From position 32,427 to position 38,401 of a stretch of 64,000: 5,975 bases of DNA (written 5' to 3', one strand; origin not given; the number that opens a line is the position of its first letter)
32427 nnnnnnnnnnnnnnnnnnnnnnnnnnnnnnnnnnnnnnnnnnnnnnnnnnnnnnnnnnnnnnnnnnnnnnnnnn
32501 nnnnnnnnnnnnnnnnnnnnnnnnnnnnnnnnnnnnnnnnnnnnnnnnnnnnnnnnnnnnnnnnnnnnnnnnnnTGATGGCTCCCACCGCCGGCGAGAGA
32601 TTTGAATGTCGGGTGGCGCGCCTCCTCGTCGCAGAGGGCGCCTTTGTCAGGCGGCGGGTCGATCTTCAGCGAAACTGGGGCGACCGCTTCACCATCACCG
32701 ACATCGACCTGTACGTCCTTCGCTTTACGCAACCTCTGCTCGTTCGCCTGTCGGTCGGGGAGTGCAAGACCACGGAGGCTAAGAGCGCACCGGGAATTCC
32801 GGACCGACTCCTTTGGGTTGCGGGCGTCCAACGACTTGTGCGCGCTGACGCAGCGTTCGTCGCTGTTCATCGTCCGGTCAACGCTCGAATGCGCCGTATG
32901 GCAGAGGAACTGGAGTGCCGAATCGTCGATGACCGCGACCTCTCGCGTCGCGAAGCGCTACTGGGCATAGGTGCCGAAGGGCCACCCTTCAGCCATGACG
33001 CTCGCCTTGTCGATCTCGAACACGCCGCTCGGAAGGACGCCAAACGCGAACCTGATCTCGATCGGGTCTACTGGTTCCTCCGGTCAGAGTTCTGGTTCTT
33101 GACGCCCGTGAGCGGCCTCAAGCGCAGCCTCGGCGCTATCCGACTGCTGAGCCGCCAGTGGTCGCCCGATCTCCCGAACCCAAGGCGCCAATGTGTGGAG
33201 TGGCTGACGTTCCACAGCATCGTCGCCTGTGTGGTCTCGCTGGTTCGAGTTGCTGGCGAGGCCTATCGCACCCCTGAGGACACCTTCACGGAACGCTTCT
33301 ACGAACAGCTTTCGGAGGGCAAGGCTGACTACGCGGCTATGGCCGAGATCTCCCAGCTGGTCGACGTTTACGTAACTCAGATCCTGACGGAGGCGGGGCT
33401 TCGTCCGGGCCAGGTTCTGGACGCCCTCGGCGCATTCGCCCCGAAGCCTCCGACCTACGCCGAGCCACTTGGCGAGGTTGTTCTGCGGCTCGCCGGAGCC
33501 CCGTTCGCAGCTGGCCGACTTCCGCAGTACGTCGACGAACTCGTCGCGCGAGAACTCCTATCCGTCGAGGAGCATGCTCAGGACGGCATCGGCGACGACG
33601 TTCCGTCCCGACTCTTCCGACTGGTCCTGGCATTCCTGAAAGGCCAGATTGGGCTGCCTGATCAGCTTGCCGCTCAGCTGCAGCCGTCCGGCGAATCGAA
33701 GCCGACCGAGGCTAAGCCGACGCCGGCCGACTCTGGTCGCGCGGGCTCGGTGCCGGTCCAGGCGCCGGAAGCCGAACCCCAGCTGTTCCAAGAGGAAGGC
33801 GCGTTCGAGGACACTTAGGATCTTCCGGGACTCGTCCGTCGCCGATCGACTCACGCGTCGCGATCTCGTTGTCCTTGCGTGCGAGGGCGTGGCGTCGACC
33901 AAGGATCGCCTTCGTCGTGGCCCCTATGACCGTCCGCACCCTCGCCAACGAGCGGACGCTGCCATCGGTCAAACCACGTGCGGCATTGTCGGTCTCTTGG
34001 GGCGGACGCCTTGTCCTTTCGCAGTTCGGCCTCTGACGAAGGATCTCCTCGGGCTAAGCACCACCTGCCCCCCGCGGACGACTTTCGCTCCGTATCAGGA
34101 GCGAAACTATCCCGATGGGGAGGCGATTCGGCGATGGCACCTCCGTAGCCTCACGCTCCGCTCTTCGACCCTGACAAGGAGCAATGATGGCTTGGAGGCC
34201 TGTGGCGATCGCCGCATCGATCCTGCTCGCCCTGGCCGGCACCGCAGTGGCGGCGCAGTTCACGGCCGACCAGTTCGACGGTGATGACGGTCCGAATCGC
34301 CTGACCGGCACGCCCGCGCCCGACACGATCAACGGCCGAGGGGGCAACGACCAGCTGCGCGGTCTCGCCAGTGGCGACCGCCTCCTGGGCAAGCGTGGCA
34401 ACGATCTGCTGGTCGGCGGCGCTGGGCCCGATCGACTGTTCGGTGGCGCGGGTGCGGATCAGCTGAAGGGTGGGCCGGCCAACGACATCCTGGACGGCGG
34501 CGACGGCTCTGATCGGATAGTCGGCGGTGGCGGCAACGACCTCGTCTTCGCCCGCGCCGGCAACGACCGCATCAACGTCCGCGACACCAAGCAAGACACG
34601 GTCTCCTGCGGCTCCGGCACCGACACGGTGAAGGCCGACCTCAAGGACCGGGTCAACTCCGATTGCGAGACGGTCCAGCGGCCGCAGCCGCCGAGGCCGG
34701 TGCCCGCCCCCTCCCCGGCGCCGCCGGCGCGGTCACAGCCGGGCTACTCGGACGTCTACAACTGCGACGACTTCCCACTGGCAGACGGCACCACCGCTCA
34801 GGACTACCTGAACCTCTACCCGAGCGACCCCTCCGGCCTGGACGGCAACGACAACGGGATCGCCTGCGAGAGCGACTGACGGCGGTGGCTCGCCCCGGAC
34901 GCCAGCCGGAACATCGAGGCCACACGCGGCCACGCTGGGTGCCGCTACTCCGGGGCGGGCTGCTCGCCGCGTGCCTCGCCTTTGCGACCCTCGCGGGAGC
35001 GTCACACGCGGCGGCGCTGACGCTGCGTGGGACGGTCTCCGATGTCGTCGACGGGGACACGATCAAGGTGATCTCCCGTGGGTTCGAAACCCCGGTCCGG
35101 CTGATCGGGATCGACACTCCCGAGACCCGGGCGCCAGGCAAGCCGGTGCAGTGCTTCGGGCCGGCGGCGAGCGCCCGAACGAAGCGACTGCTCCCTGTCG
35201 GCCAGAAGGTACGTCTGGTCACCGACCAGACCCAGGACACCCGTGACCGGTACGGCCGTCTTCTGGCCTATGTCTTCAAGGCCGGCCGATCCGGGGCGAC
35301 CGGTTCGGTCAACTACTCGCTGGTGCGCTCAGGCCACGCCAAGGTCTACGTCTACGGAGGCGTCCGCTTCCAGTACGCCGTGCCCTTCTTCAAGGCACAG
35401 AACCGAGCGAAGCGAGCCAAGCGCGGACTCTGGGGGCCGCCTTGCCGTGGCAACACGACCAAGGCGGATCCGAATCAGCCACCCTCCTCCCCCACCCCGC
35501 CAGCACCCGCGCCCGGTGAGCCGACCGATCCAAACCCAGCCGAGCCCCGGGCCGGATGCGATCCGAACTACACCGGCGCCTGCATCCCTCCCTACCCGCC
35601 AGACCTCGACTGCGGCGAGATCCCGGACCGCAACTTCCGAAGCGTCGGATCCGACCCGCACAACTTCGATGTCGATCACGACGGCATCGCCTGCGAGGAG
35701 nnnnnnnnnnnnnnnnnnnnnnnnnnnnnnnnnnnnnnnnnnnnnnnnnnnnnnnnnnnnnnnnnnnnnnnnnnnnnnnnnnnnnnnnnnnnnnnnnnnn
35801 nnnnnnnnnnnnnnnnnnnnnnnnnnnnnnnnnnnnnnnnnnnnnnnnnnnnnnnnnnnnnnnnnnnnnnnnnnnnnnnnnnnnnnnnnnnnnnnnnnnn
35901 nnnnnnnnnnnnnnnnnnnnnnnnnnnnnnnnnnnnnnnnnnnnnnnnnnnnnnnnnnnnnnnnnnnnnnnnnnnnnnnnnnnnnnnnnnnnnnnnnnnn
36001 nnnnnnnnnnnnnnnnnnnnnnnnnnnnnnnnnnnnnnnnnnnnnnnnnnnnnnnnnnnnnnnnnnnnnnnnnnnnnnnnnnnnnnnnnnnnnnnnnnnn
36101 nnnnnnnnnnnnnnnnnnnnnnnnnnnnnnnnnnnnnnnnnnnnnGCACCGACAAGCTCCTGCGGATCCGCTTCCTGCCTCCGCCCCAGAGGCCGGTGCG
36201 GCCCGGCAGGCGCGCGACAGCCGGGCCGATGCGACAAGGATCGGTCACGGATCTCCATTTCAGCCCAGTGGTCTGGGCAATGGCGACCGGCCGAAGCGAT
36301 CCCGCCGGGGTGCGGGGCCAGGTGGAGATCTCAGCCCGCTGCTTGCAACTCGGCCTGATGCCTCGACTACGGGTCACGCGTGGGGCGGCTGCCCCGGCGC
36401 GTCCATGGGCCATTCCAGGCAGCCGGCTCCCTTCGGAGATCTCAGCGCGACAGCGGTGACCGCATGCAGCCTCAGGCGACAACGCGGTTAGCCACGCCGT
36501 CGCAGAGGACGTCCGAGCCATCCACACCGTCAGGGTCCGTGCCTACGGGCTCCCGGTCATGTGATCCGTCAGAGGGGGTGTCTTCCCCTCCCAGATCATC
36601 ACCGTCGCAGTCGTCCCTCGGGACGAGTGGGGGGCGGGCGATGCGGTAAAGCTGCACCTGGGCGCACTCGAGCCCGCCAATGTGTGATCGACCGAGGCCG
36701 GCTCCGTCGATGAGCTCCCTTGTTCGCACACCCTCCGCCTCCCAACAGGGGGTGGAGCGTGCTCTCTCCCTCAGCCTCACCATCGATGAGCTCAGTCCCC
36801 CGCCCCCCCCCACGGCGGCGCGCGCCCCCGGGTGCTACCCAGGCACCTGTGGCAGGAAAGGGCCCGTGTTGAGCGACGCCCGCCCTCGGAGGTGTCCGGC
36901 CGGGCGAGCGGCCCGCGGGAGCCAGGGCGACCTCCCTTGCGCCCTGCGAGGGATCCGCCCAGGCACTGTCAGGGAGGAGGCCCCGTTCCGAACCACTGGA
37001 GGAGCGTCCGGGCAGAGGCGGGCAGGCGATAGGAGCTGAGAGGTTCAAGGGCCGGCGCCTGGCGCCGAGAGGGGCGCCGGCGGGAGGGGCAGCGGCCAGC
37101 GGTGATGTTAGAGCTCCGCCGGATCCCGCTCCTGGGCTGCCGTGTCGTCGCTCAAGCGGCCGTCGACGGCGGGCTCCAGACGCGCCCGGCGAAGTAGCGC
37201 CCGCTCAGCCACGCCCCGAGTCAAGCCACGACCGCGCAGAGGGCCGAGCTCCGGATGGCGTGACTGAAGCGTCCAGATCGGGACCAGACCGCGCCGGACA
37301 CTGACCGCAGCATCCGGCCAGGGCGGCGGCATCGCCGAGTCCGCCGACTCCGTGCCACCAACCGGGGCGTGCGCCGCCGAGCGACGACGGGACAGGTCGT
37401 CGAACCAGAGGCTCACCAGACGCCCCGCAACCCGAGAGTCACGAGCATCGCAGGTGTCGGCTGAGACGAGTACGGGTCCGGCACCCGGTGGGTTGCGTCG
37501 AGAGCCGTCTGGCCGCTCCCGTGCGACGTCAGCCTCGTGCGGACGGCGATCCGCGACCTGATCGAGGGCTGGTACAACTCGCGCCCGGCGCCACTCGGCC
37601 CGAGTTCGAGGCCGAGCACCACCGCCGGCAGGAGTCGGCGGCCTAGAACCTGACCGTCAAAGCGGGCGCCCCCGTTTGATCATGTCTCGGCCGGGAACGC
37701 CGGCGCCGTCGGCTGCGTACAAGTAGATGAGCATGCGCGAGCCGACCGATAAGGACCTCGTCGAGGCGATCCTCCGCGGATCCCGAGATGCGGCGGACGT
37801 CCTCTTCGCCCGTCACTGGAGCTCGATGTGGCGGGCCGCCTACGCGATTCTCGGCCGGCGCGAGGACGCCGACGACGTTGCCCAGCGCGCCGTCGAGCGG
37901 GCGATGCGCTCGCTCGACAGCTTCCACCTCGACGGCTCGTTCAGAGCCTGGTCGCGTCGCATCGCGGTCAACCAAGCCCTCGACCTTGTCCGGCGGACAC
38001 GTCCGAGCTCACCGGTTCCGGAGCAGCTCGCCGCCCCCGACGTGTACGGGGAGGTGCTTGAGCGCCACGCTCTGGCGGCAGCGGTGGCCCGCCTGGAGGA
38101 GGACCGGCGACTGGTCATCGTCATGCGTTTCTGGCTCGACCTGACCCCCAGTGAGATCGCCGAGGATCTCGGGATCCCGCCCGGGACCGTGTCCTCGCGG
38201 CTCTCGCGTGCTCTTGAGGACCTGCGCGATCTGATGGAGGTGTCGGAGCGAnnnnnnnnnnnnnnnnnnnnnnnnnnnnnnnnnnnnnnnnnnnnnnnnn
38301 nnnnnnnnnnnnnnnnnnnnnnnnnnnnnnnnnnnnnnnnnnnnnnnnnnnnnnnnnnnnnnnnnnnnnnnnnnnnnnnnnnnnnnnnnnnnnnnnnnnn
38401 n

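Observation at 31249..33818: Candidate undescribed two-gene anti-phage system: unknown ~440-aa protein + PD-(D/E)xK nuclease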

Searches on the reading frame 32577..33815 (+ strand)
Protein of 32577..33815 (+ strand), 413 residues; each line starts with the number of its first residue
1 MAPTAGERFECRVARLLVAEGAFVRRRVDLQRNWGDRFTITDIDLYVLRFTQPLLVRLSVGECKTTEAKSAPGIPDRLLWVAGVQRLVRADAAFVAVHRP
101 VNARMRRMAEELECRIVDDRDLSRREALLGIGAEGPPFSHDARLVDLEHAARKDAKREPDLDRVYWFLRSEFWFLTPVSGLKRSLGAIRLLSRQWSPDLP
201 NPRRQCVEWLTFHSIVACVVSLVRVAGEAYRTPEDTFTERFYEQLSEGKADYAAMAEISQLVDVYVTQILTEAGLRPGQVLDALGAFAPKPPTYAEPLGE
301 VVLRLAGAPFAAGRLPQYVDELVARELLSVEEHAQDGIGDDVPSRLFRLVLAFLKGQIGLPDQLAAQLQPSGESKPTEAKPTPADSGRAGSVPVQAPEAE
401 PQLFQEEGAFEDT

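Call 4: search_protein_families(library=pfam, proteins=[window:32577-33815:+], max_evalue=1)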
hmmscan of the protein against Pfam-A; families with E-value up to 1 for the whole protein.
window:32577-33815:+ (413 aa): 0 families

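Call 5: search_protein_families(library=padloc, proteins=[window:32577-33815:+], max_evalue=1)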
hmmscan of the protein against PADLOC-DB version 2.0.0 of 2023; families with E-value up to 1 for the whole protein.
window:32577-33815:+ (413 aa): 0 families

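Call 6: search_protein_families(library=ncbifam, proteins=[window:32577-33815:+], max_evalue=1)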
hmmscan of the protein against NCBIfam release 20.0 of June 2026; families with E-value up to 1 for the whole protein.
window:32577-33815:+ (413 aa): 0 families

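Call 10: find_homologous_proteins(query=window:32577-33815:+)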
Query window:32577-33815:+ (413 aa): 40 proteins with E <= 0.001 among 8000 candidates.
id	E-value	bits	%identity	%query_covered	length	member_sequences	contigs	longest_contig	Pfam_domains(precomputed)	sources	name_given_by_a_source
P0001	1.9e-263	892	100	97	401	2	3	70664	-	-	-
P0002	4.8e-96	340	47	89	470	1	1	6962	-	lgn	-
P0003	8.0e-95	336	45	95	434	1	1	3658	-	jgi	jgi:hypothetical protein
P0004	3.9e-94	334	44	99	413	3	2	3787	-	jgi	-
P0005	2.9e-93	331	46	90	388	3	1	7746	-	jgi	-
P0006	2.9e-92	328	44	91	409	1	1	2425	-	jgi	-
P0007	7.3e-92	326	44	93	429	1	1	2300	-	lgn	-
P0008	8.0e-92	326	45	98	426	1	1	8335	-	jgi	jgi:hypothetical protein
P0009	6.3e-91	323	43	98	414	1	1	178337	-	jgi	jgi:hypothetical protein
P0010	1.9e-90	322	44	92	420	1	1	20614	-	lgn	-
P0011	3.0e-89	318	43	97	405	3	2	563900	-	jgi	jgi:hypothetical protein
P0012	7.6e-89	317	44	98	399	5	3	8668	-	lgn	-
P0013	9.3e-89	316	42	98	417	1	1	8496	-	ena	-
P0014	1.8e-87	312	43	91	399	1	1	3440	-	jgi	jgi:hypothetical protein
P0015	2.1e-87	312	43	90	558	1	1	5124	-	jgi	jgi:hypothetical protein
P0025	1.2e-81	293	42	98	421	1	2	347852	-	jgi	jgi:hypothetical protein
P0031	5.5e-75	271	37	99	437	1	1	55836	-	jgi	jgi:hypothetical protein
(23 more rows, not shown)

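Call 16: find_encoding_contigs(protein=P0025, flank=10000, max_places=2)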
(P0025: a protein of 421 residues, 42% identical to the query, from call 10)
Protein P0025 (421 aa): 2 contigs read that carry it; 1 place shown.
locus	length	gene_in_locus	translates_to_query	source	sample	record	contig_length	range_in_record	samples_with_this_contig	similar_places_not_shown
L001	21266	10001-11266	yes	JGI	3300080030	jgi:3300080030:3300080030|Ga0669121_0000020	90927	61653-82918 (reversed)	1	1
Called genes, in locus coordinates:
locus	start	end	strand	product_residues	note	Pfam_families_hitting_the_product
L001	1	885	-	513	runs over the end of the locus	PF04185:Phosphoesterase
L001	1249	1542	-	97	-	-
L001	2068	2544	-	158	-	-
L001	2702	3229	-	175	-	PF15956:DUF4760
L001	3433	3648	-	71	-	-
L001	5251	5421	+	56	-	-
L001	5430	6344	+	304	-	PF12760:Zn_ribbon_IS1595, PF12762:DDE_Tnp_IS1595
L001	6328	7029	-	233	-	-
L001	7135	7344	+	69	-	-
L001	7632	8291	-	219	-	-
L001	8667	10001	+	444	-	-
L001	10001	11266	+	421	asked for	-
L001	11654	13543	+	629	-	PF00672:HAMP, PF00990:GGDEF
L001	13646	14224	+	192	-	-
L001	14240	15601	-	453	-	PF02812:ELFV_dehydrog_N, PF00208:ELFV_dehydrog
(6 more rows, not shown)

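Call 17: find_encoding_contigs(protein=P0011, flank=10000, max_places=2)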
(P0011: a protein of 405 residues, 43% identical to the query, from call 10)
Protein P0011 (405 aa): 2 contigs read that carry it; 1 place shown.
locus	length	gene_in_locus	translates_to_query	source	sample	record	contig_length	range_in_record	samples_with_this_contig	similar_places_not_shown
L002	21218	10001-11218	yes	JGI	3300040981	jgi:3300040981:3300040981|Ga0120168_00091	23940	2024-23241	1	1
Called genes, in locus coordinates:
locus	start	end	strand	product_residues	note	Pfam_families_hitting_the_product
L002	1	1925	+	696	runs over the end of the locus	-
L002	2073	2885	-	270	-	-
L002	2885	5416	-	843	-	PF00882:Zn_dep_PLPC (weak)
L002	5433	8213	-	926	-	PF01244:Peptidase_M19 (faint)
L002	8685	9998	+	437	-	-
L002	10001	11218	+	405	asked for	-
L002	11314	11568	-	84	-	-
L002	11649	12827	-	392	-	-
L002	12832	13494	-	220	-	-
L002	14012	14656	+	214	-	-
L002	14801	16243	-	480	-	-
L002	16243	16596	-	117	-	-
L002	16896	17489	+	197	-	-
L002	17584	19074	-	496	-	PF04055:Radical_SAM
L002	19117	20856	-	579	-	PF01209:Ubie_methyltran, PF08241:Methyltransf_11 (faint), PF13649:Methyltransf_25 (weak)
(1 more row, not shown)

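Call 19: find_encoding_contigs(protein=P0009, flank=10000, max_places=2)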
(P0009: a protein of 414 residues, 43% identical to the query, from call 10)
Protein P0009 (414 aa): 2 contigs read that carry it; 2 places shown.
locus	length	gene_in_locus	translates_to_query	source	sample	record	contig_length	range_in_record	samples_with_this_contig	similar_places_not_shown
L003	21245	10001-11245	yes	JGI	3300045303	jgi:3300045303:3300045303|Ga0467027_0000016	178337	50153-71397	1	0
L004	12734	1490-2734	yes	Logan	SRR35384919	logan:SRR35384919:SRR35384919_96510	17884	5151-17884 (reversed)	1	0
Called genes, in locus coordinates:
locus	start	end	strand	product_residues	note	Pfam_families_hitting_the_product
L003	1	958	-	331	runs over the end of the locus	PF01544:CorA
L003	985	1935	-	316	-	PF01134:GIDA (faint), PF01266:DAO (faint), PF03486:HI0933_like (faint), PF07992:Pyr_redox_2, PF12831:FAD_oxidored (faint), PF13738:Pyr_redox_3, PF00070:Pyr_redox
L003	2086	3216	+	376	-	PF18854:baeRF_family10, PF03464:eRF1_2 (weak), PF18844:baeRF_family2, PF18845:baeRF_family3, PF18859:acVLRF1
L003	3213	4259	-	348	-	PF02646:RmuC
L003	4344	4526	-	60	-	-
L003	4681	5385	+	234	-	-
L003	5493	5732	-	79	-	-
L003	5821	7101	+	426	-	PF02812:ELFV_dehydrog_N, PF00208:ELFV_dehydrog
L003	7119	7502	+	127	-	PF00571:CBS (weak)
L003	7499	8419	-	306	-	PF02541:Ppx-GppA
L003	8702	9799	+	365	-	-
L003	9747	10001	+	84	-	-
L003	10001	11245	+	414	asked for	-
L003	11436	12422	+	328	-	PF00004:AAA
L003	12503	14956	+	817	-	PF27160:Y4kK_N (weak), PF00082:Peptidase_S8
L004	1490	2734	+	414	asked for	-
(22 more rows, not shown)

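Call 20: find_encoding_contigs(protein=P0031, flank=10000, max_places=2)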
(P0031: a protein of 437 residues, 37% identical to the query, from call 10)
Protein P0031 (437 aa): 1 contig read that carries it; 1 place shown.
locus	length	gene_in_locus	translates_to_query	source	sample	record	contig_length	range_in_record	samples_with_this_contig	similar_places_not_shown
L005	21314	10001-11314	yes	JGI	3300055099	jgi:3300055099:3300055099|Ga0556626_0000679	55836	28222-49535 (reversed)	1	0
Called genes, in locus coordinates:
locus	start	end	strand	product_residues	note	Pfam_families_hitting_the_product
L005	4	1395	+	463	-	PF00479:G6PD_N, PF02781:G6PD_C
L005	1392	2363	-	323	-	PF00480:ROK, PF01869:BcrAD_BadFG (faint)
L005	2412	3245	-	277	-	PF00482:T2SSF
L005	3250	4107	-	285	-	PF00482:T2SSF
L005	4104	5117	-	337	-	PF00437:T2SSE, PF13555:AAA_29 (faint), PF13191:AAA_16 (weak), PF27713:UCP018868 (weak), PF06414:Zeta_toxin (weak)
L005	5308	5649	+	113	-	-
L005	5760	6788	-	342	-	-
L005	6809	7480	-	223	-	PF16976:RcpC (weak)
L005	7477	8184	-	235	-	PF02518:HATPase_c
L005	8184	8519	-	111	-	PF00486:Trans_reg_C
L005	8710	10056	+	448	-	-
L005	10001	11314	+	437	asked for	-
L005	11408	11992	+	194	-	PF26915:Phage_P4_cII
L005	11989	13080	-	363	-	PF14350:Beta_protein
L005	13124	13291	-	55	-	-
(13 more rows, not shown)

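Call 22: predict_structure(alignment_id=A1)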
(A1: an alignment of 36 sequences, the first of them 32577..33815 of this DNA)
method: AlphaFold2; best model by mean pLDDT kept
length: 413 residues; sequences in the alignment: 36
mean_pLDDT: 88.5   pTM: 0.85
mean pLDDT of the five models: 88.5, 87.2, 86.5, 86.4, 85.8
residues with pLDDT >= 90: 302; 70-90: 56; 50-70: 27; < 50: 28
segments of 3 or more residues with pLDDT < 50: 336-338, 387-396, 398-403, 405-413
pLDDT, mean of each block of 10 residues (from residue 1): 92 95 96 82 96 97 86 94 96 97 97 97 95 78 95 98 98 96 98 98 98 99 98 97 91 88 92 90 85 97 98 96 92 54 94 98 94 58 51 47 45 42
secondary structure, 60 per line:
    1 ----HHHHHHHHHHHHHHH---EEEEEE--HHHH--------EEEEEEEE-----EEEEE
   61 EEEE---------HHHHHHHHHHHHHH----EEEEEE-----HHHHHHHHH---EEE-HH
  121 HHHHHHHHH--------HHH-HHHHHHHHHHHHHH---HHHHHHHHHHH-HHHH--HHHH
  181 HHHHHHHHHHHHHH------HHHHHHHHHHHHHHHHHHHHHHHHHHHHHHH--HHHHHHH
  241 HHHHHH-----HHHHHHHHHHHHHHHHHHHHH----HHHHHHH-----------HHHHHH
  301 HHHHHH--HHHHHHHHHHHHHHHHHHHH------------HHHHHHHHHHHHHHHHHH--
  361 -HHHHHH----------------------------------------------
elements in order: H5-19 E23-28 H31-34 E43-50 E56-64 H74-87 E92-97 H103-111 E115-117 H119-129 H142-155 H159-169 H171-174 H177-194 H201-231 H234-246 H252-272 H277-283 H295-306 H309-328 H341-358 H362-367

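Call 26: fold_search(model_id=the predicted structure, library=pdb)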
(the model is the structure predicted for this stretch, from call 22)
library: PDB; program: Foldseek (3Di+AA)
matches with E <= 10: 537; with E <= 0.001: 0
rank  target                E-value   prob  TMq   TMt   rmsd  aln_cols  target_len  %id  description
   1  1y88                  9.5e-03  1.00  0.23  0.48   3.8       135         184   13  Crystal Structure of Protein of Unknown Function AF1548 (released 2004-12-21)
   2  9u49_A                2.1e-02  1.00  0.24  0.25   4.0       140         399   19  crystal structure of Cdn1 in complex with cA4 (released 2026-02-04)
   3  8z4i_B                2.1e-02  1.00  0.18  0.19   3.8        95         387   22  crystal structure of Cdn1 in complex with cA3 (released 2026-02-04)
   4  8z4i_A                3.2e-02  1.00  0.20  0.22   4.4       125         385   18  crystal structure of Cdn1 in complex with cA3 (released 2026-02-04)
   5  1xmx                  8.6e-02  1.00  0.18  0.19   3.8       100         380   21  Crystal structure of protein VC1899 from Vibrio cholerae (released 2004-11-16)
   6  8bao_A                9.5e-02  1.00  0.22  0.24   4.2       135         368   15  Dysgonamonadaceae bacterium CRISPR ancillary nuclease 2 (released 2022-11-30)
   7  3tzl_B                1.1e-01  0.08  0.10  0.11  23.7       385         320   10  Crystal Structure of Tryptophanyl-tRNA Synthetase from Campylobacter jejuni complexed with ADP and Tryptophane (released 2011-10-05)
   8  4oc8_A                1.1e-01  0.99  0.22  0.24   5.8       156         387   17  DNA modification-dependent restriction endonuclease AspBHI (released 2014-03-19)
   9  6xl1_A                1.4e-01  1.00  0.16  0.17   3.4        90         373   13  crystal structure of cA4-activated Card1(D294N) (released 2020-12-30)
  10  5jpq_S                1.5e-01  0.08  0.10  0.11  24.9       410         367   11  Cryo-EM structure of the 90S pre-ribosome (released 2016-07-27)
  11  4dap                  2.5e-01  0.90  0.18  0.29   6.1       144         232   14  The structure of Escherichia coli SfsA (released 2013-08-14)
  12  8q43_A                2.8e-01  0.97  0.21  0.21   5.2       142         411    9  Crystal structure of cA4-bound Can2 (E341A) in complex with oligo-C DNA (released 2023-11-22)
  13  6slh_AAA              3.5e-01  0.15  0.11  0.13  14.7       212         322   10  Conformational flexibility within the small domain of human serine racemase. (released 2020-02-12)
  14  8q44_B                3.9e-01  0.99  0.22  0.21   4.3       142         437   10  Crystal structure of cA4-bound Can2 (E364R) in complex with oligo-T DNA (released 2023-11-22)
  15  3hmk_A                3.9e-01  0.14  0.11  0.14  14.7       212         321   10  Crystal Structure of Serine Racemase (released 2010-01-26)
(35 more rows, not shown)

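Call 46: search_solved_structures(query=A1, max_evalue=10, show_alignments=2)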
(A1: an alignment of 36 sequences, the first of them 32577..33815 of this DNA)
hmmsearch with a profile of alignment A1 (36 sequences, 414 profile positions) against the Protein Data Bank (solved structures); distinct sequences matched with E-value up to 10: 0.

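Call 63: search_protein_families(library=phrogs, proteins=[window:32577-33815:+], max_evalue=0.05)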
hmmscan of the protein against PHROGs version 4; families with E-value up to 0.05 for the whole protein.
window:32577-33815:+ (413 aa): 0 families

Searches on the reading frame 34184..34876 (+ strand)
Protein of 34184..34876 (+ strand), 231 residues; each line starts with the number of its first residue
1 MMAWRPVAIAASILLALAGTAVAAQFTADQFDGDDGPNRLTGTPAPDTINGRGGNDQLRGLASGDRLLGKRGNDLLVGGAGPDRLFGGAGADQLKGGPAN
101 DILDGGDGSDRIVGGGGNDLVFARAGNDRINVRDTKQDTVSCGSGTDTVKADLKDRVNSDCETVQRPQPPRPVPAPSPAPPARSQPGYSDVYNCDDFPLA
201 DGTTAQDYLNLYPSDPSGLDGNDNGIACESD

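Call 32: search_protein_families(library=pfam, proteins=[window:34184-34876:+], max_evalue=0.01)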
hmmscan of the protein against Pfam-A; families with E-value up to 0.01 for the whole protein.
window:34184-34876:+ (231 aa): 2 families
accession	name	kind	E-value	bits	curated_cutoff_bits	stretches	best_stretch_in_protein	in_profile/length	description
PF00353.25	HemolysinCabind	-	1.5e-27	95.5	23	4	69-103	2-36/36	RTX calcium-binding nonapeptide repeat (4 copies)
PF05901.16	Excalibur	-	0.00069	20.4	22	1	193-229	3-36/36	Excalibur calcium-binding domain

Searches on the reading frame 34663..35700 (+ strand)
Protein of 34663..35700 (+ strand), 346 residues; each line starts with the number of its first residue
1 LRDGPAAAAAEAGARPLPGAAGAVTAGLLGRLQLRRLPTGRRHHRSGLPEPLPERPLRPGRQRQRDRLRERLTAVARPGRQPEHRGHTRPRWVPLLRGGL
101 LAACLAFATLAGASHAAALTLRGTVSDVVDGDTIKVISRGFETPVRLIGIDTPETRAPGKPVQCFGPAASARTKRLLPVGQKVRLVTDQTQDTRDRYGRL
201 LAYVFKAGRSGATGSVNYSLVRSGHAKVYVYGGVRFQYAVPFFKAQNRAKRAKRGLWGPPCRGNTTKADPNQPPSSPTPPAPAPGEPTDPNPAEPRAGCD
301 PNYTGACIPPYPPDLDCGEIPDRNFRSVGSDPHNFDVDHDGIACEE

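Call 32: search_protein_families(library=pfam, proteins=[window:34663-35700:+], max_evalue=0.01)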
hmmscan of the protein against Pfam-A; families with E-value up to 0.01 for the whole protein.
window:34663-35700:+ (346 aa): 1 family
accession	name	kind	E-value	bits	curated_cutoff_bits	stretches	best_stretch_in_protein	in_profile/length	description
PF00565.23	SNase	-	1.1e-21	77.7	21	1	145-257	2-105/107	Staphylococcal nuclease homologue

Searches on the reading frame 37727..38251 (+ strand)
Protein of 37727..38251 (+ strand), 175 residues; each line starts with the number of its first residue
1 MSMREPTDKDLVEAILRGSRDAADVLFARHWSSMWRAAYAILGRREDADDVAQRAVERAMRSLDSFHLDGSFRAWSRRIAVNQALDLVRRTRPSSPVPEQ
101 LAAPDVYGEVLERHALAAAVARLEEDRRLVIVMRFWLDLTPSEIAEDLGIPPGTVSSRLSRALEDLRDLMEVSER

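Call 32: search_protein_families(library=pfam, proteins=[window:37727-38251:+], max_evalue=0.01)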
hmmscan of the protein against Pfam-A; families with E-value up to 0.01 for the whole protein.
window:37727-38251:+ (175 aa): 9 families
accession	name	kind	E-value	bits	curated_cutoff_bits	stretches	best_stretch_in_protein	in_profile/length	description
PF08281.18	Sigma70_r4_2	-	2e-15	56.6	25.7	1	114-166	2-54/54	Sigma-70, region 4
PF04545.22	Sigma70_r4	-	4.5e-13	48.9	24.1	1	120-167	2-49/50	Sigma-70, region 4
PF04542.20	Sigma70_r2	-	8.5e-13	48.3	24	1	26-92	1-69/71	Sigma-70 region 2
PF13384.12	HTH_23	-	1.1e-05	25.5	24.6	1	123-162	2-41/50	Homeodomain-like domain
PF13412.12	HTH_24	-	0.00011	22.2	21.9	1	139-164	18-43/48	Winged helix-turn-helix DNA-binding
PF12840.13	HTH_20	-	0.00066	20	27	1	139-172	19-50/51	Helix-turn-helix domain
PF12802.13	MarR_2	-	0.0021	18.6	27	0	139-162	21-44/61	MarR family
PF22029.2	PhyR_sigma2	-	0.0031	18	27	1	36-75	10-49/55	Sigma2 domain of PhyR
PF07638.17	Sigma70_ECF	-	0.0071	16.7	21.1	0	11-160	7-173/185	ECF sigma factor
